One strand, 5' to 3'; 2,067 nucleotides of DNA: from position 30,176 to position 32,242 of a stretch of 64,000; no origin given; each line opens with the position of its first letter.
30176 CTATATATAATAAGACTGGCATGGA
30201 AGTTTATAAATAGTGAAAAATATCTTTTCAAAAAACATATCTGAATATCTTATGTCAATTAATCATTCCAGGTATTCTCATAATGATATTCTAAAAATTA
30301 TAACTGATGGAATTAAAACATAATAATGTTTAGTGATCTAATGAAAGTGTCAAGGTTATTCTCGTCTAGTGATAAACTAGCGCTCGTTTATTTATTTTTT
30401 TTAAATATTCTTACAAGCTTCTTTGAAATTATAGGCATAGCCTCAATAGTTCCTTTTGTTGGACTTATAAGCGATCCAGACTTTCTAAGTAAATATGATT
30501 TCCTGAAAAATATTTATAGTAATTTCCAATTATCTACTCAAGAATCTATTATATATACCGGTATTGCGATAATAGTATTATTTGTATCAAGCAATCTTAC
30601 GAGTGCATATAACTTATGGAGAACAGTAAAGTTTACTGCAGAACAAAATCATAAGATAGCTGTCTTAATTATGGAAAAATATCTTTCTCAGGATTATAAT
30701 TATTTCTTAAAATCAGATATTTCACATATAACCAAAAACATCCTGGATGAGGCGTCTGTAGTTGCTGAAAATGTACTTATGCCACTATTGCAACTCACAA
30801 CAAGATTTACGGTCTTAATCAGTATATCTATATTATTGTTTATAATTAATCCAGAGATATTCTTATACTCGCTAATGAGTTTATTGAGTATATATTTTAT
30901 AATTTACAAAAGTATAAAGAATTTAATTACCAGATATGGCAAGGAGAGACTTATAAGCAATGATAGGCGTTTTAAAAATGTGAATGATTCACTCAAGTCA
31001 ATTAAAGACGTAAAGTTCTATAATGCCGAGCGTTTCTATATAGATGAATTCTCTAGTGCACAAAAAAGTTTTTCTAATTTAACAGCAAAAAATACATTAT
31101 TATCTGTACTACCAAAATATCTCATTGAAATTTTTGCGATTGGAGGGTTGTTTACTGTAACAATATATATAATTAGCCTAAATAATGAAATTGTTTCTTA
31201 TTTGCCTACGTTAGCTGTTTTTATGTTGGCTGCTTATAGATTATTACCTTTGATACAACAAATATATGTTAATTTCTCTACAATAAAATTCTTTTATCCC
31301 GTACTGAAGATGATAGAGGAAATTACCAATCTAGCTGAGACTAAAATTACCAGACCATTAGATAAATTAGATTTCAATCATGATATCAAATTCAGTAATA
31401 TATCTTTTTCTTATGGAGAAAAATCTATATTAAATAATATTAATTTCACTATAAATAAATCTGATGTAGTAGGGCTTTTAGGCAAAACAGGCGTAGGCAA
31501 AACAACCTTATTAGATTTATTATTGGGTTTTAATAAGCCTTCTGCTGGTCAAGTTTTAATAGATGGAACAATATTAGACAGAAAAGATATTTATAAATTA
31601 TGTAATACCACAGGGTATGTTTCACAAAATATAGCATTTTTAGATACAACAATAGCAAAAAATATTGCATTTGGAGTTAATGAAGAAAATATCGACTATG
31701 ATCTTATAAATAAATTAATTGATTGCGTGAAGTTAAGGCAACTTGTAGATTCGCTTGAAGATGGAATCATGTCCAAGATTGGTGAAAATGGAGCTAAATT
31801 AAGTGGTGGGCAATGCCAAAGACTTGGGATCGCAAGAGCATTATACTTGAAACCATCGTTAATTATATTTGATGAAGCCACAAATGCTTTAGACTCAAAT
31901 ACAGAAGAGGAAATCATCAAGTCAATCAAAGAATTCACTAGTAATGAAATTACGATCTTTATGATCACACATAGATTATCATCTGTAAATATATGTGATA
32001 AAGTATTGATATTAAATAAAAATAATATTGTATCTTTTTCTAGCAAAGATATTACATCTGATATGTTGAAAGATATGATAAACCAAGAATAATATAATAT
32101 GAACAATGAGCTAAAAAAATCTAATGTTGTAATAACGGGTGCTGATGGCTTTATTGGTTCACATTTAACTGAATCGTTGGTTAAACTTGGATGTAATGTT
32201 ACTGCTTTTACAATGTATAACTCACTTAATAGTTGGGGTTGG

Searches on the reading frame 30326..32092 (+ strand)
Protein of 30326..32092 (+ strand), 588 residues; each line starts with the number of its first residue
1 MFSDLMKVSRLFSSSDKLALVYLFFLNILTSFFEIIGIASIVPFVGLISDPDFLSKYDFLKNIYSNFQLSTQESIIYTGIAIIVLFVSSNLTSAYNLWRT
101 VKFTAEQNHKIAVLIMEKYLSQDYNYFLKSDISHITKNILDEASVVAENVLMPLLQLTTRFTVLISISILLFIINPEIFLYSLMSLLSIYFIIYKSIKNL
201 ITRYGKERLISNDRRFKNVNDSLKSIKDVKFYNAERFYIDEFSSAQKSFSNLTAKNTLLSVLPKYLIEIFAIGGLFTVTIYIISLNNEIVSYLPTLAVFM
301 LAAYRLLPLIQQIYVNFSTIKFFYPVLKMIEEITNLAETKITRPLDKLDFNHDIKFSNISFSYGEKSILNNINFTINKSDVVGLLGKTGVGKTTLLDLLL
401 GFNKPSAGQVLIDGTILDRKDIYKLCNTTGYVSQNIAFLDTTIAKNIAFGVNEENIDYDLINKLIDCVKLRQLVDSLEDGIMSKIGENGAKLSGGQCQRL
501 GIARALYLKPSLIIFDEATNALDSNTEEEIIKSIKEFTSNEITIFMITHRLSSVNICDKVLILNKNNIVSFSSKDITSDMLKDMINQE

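Call 60: search_protein_families(library=pfam, proteins=[window:30326-32092:+], max_evalue=0.00001)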
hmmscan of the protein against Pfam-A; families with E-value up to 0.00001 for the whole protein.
window:30326-32092:+ (588 aa): 2 families
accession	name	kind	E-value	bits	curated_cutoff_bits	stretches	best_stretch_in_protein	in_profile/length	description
PF00005.33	ABC_tran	-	1.4e-28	100.6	25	1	369-520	1-137/137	ABC transporter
PF00664.28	ABC_membrane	-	2.5e-12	47.5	28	1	22-281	6-245/274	ABC transporter transmembrane region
